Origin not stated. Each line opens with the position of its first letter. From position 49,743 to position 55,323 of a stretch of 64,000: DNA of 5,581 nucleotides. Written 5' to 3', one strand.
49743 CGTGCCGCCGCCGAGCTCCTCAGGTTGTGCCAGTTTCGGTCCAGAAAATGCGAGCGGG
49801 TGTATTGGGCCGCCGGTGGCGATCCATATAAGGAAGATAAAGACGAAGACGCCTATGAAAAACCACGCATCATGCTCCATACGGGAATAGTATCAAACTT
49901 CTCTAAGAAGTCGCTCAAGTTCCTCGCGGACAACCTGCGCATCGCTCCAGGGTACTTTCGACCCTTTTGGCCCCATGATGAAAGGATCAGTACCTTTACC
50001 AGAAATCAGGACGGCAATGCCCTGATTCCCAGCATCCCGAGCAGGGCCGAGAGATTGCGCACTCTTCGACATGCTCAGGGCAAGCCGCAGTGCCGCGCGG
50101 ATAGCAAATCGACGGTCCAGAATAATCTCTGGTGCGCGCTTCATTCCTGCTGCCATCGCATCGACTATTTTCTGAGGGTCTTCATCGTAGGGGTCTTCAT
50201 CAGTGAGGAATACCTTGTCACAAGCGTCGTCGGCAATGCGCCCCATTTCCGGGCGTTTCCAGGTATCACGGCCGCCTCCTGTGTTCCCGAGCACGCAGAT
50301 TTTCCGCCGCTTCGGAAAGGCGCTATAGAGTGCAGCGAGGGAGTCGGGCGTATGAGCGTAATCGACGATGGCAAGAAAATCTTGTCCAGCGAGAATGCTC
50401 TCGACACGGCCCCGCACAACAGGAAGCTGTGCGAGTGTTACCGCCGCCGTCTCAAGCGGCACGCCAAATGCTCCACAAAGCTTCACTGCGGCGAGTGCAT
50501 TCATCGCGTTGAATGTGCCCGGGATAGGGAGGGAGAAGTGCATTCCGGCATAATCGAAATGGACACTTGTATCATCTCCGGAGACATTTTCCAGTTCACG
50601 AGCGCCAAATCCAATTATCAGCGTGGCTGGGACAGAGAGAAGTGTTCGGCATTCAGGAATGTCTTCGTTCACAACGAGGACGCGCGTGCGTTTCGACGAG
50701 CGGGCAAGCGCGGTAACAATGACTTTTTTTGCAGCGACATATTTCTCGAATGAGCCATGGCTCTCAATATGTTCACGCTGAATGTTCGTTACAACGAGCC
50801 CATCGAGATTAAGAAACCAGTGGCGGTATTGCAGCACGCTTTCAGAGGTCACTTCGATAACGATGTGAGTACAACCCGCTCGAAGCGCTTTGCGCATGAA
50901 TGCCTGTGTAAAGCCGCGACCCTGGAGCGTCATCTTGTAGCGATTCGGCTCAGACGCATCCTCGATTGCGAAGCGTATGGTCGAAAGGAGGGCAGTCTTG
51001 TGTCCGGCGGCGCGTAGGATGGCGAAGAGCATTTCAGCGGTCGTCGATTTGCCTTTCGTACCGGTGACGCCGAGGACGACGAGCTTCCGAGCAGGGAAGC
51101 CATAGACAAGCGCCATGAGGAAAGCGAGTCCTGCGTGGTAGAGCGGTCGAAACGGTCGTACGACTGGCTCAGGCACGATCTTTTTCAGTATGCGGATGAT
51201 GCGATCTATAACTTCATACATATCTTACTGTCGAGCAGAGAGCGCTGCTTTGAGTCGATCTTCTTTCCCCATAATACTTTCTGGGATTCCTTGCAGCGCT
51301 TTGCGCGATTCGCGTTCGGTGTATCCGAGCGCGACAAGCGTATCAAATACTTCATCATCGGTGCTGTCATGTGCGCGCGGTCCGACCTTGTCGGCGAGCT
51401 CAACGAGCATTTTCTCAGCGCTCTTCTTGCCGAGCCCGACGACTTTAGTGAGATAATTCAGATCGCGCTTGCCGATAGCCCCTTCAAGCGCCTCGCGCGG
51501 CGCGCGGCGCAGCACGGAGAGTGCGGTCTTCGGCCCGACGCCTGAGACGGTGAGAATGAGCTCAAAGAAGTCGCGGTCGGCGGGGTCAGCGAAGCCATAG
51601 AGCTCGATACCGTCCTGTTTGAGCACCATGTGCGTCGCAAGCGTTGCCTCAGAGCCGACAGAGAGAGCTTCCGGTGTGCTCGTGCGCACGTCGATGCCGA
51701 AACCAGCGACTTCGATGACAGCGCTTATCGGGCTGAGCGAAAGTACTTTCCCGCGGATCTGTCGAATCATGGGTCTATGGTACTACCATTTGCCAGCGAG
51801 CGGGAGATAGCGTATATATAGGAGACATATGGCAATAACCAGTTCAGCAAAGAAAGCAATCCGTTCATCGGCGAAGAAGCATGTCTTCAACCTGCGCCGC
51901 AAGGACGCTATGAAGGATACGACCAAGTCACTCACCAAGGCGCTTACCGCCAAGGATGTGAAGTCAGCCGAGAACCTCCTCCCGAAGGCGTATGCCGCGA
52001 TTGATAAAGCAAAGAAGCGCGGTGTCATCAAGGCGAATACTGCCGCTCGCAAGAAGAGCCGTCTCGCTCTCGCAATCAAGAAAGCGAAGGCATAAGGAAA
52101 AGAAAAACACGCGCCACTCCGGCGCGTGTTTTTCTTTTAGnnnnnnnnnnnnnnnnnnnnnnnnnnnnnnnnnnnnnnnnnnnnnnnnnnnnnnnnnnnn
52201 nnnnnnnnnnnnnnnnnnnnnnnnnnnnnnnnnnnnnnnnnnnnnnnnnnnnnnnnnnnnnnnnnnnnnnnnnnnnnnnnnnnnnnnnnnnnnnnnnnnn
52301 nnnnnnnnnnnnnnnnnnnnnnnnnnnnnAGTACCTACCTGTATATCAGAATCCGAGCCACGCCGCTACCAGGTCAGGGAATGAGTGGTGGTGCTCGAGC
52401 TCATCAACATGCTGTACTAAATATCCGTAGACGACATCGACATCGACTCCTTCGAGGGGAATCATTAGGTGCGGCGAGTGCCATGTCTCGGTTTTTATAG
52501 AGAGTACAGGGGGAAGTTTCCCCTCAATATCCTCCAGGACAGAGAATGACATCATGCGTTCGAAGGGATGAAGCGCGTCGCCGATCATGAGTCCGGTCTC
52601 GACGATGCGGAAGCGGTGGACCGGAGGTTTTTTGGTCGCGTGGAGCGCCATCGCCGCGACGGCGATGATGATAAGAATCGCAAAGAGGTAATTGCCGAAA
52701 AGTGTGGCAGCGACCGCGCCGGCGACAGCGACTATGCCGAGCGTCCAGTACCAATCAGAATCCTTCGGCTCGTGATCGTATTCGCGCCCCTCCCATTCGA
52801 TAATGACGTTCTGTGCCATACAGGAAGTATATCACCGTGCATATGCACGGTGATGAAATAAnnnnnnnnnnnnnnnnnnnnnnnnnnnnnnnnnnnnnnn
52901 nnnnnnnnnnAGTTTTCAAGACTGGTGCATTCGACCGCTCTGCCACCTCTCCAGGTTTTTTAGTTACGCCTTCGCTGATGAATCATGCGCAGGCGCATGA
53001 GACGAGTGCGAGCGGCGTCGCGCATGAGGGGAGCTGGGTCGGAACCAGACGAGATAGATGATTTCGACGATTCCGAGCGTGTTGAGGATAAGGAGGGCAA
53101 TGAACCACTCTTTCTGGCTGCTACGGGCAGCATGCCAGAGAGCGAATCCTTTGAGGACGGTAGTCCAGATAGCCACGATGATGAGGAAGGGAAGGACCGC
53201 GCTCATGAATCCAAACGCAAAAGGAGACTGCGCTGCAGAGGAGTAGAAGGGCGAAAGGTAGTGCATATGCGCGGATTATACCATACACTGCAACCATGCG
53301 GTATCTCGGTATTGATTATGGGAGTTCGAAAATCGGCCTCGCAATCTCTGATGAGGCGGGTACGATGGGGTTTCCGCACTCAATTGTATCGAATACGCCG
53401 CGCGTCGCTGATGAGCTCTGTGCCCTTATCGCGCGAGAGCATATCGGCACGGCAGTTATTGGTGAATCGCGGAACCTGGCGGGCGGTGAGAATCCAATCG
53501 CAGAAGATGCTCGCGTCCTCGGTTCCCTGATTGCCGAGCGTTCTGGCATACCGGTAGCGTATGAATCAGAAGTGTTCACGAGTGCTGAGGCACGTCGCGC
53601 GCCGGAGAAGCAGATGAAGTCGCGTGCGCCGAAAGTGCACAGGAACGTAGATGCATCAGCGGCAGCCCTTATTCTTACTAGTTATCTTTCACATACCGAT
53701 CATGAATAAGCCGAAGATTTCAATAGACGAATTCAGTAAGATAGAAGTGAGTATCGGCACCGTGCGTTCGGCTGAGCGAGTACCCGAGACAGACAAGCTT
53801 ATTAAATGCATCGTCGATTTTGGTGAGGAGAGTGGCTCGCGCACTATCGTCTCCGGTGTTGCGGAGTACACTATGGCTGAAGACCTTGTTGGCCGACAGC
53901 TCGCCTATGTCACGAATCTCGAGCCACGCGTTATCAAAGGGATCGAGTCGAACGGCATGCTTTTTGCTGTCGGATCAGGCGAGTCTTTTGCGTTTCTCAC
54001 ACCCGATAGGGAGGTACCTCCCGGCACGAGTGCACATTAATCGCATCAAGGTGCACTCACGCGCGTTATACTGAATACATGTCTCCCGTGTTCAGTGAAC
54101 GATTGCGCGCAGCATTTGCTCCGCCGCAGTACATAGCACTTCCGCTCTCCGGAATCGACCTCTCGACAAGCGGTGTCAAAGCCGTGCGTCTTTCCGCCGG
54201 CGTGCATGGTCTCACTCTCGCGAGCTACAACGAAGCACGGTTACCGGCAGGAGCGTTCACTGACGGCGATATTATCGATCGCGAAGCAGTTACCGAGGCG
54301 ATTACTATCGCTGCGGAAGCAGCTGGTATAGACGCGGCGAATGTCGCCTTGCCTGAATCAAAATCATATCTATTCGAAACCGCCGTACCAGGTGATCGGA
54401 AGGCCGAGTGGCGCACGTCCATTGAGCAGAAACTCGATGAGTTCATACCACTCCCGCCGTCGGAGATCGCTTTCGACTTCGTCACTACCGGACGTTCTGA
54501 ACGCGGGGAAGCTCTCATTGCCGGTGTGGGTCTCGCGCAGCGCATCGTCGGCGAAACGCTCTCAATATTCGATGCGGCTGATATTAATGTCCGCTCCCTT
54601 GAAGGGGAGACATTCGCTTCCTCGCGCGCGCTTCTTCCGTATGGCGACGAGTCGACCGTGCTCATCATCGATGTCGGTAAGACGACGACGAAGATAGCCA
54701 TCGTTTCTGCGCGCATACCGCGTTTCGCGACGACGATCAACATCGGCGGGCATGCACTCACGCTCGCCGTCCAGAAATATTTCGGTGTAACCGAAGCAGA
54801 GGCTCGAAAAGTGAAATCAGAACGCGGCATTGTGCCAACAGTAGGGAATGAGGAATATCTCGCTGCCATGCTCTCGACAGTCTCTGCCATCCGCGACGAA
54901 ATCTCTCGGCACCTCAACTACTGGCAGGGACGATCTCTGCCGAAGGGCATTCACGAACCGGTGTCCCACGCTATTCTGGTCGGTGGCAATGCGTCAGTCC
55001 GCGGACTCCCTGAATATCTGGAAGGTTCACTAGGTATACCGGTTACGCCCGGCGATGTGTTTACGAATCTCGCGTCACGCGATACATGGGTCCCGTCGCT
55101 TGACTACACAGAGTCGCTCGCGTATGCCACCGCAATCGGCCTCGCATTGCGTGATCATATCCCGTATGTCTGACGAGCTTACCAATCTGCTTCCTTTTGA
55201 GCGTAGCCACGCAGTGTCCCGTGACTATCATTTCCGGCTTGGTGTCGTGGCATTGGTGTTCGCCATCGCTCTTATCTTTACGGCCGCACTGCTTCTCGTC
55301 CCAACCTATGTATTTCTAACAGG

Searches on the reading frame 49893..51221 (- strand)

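Call 59: search_protein_families(library=pfam, proteins=[window:49893-51221:-], max_evalue=0.0001)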
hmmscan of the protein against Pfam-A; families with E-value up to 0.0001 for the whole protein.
window:49893-51221:- (442 aa): 2 families
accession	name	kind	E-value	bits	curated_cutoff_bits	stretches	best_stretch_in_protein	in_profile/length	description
PF08245.18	Mur_ligase_M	-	3.6e-30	105.9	24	1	52-247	1-198/200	Mur ligase middle domain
PF02875.26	Mur_ligase_C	-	8.6e-21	75.5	28.4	1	271-381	1-115/127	Mur ligase, glutamate ligase domain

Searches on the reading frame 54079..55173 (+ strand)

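Call 74: search_protein_families(library=pfam, proteins=[window:54079-55173:+], max_evalue=0.001)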
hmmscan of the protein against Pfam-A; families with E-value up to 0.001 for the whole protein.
window:54079-55173:+ (364 aa): 3 families
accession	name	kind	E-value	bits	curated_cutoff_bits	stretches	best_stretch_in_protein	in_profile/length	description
PF11104.14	PilM_2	-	3.7e-34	118.6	27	1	25-359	1-339/340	Type IV pilus assembly protein PilM;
PF14450.12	FtsA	-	1.6e-10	41.9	31.8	1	196-354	2-127/127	Cell division protein FtsA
PF06723.19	MreB_Mbl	-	6.3e-07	29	27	0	175-235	128-188/327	MreB/Mbl protein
